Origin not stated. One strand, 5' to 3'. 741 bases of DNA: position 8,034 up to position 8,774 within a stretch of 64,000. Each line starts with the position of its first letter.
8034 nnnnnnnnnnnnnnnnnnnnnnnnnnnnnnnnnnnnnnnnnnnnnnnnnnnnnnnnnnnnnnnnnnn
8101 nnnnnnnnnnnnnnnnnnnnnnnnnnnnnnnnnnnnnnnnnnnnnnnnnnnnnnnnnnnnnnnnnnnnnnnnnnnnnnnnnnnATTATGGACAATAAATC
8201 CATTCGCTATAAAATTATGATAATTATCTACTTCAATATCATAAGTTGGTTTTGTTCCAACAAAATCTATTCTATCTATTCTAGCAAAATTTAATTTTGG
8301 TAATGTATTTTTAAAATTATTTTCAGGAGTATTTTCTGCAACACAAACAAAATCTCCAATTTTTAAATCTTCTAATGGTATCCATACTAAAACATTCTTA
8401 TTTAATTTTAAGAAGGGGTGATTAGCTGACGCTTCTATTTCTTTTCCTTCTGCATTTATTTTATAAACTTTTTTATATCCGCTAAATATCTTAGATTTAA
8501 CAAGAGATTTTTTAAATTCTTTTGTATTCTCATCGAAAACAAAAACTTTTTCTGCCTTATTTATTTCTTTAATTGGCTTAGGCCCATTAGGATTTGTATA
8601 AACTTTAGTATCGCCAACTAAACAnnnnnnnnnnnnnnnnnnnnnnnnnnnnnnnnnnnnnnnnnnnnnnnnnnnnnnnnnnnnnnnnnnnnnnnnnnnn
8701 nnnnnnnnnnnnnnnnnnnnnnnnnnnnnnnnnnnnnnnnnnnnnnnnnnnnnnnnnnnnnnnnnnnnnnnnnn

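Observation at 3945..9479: CDC48 carries three inteins; two occupy the homologous GESE site of the D1 and D2 ATPase domains and are related to each other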

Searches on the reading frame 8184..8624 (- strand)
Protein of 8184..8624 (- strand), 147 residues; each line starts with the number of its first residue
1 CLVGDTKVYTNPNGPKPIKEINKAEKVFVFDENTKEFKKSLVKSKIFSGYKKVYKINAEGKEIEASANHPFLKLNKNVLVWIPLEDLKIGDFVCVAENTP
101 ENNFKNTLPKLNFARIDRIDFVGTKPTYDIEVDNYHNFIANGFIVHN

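Call 4: search_protein_families(library=pfam, proteins=[window:8184-8624:-], max_evalue=0.1)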
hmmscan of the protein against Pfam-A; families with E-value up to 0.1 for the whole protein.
window:8184-8624:- (147 aa): 2 families
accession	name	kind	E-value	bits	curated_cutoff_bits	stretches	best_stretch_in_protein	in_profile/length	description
PF14890.11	Intein_splicing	-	3.1e-18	66.5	35.8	1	16-147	10-155/155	Intein splicing domain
PF07591.16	PT-HINT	-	0.012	16.4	27.7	1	13-107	6-100/137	Pretoxin HINT domain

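Call 5: search_protein_families(library=ncbifam, proteins=[window:8184-8624:-], max_evalue=0.1)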
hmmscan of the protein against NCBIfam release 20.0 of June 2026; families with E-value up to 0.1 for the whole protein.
window:8184-8624:- (147 aa): 12 families
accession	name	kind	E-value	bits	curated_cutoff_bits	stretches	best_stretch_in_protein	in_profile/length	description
NF005852.0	PRK07773.1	equivalog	5.1e-18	64.8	780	2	1-110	398-506/886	replicative DNA helicase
TIGR01445.1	intein_Nterm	domain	4.1e-10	40.5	24.5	1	1-72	1-82/83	intein N-terminal splicing region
TIGR01443.1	intein_Cterm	domain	1.7e-09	37.6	15.6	1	127-147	2-23/24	intein C-terminal splicing region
NF038162.1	RtcB_rel_intein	exception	2.4e-09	35.8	1150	2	1-95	95-189/961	intein-containing RtcB family protein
NF011302.0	PRK14714.1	equivalog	3e-07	28.4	1791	1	19-146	975-1099/1350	DNA-directed DNA polymerase II large subunit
NF038098.1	GyrA_w_intein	exception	1.2e-06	26.8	1850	2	111-147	500-537/1232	intein-containing DNA gyrase subunit A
NF011418.0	PRK14845.1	equivalog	3.5e-05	21.7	756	2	105-147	432-474/1049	translation initiation factor IF-2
NF006207.0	PRK08332.1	equivalog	0.00029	18.1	2400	1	113-147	1207-1241/1684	vitamin B12-dependent ribonucleotide reductase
NF011491.0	PRK14898.1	equivalog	0.0068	14.5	783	1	47-103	146-203/860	DNA-directed RNA polymerase subunit A''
NF003159.0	PRK04132.1-4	equivalog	0.017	13.1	999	0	10-100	85-172/852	replication factor C small subunit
NF038136.1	rSAM_Rv_intein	exception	0.032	13.1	700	0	1-72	76-149/574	intein-containing Rv2578c family radical SAM protein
NF005616.0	PRK07373.1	equivalog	0.035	12.6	646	1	117-147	5-36/449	DNA polymerase III subunit alpha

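Call 11: find_homologous_proteins(query=window:8184-8624:-, max_evalue=0.001)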
Query window:8184-8624:- (147 aa): 1 proteins with E <= 0.001 among 33 candidates.
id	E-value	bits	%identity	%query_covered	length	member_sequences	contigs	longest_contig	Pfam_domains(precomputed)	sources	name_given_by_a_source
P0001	3.5e-33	133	53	88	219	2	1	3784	PF01458.24,PF14890.12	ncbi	ncbi:MAG: SufD family Fe-S cluster assembly protein, partial [Nanoarchaeota archaeon]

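Call 29: search_protein_representatives(protein=window:8184-8624:-)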
Query: 147 residues. Proteins with E-value up to 0.001 (for the whole library): 3963; up to 1e-10: 390; up to 1e-30: 9. The best 150 are listed.
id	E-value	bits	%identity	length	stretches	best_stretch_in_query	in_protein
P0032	7.8e-51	188.4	36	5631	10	15-104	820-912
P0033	1.8e-36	141.8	50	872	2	1-118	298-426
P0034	7.7e-35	136.5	33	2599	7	4-100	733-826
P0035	1.2e-34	135.9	46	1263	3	1-112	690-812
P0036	3.1e-34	134.5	37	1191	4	1-116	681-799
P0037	3.0e-33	131.3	40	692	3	1-96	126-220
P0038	2.7e-32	128.2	38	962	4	1-113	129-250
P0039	5.7e-31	123.9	52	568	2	9-114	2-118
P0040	8.5e-31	123.4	36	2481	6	77-147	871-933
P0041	2.5e-30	121.8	34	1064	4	1-147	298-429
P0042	1.5e-29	119.3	31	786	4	1-147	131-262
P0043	9.8e-28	113.4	42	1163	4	37-101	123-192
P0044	1.4e-26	109.7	33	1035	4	1-147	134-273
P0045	1.9e-25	106.0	45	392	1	1-147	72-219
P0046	3.4e-25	105.2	41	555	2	1-109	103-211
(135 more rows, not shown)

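Call 53: find_related_loci(query=A1, collection=metagenome_contigs, flank=3000)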
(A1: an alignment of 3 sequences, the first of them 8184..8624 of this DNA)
Query A1 (147 aa) in metagenome_contigs; peptide patterns used: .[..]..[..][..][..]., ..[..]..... (x = any residue, [..] = any of these).
600 stretches matched a pattern (row limit reached: there are more); 7 encode a relative of the query (tblastn E <= 1e-3); 7 distinct loci.
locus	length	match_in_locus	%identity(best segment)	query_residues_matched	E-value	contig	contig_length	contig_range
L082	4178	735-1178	68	1-147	2e-66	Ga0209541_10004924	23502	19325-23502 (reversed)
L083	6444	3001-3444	56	1-147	7e-49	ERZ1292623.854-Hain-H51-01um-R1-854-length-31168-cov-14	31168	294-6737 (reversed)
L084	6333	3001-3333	51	1-100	3e-34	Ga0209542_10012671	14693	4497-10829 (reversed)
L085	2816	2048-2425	47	1-115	5e-33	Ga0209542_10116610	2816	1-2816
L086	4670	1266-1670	44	1-129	3e-32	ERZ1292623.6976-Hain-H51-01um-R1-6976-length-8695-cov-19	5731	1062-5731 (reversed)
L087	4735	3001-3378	45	1-115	1e-29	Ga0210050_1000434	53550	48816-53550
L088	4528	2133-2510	41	1-115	4e-29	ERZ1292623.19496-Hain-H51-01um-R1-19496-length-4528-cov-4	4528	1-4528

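Call 60: search_solved_structures(query=window:8184-8624:-, max_evalue=0.001)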
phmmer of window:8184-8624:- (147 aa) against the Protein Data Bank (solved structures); distinct sequences matched with E-value up to 0.001: 15.
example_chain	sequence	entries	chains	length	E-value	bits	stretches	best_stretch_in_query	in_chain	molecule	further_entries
4o1r_A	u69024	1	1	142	6.3e-10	42.6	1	2-147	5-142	Replicative DNA helicase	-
7cfv_A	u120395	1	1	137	1.1e-07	35.4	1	26-147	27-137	Spl DnaX mini-intein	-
1mi8_A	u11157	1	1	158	2.6e-07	34.2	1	23-146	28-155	DnaB intein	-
6frg_A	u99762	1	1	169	1e-06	32.2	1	4-146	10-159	Replicative DNA helicase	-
6frh_A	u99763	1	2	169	1e-06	32.2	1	4-146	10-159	Replicative DNA helicase,Replicative DNA helicase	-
1am2_A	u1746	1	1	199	1.4e-06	31.8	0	111-147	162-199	MXE GYRA INTEIN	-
2lqm_A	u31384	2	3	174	4.4e-06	30.2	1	25-147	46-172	Pho radA intein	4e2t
6rpq_A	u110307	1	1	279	9.2e-06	29.1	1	52-147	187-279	Ubiquitin-like protein SMT3,1108aa long hypothetical cell division control protein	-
5o9j_A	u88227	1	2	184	1.1e-05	28.8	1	18-147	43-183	Transcription initiation factor IIB,Transcription initiation factor IIB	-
5o9i_A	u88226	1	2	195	1.7e-05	28.3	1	24-147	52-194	Transcription initiation factor IIB,Transcription initiation factor IIB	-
6fre_A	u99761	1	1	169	2.6e-05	27.7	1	4-146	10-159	Replicative DNA helicase,Replicative DNA helicase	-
4oz6_A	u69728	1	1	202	3.1e-05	27.4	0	46-96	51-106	Mxe gyrA intein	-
4e2u_A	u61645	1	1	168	3.9e-05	27.1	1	25-147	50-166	Pho radA intein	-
6rpp_A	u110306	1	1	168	7e-05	26.3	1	51-146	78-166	Cell division control protein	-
9hth_A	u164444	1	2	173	0.00067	23.1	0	50-146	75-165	DNA-directed DNA polymerase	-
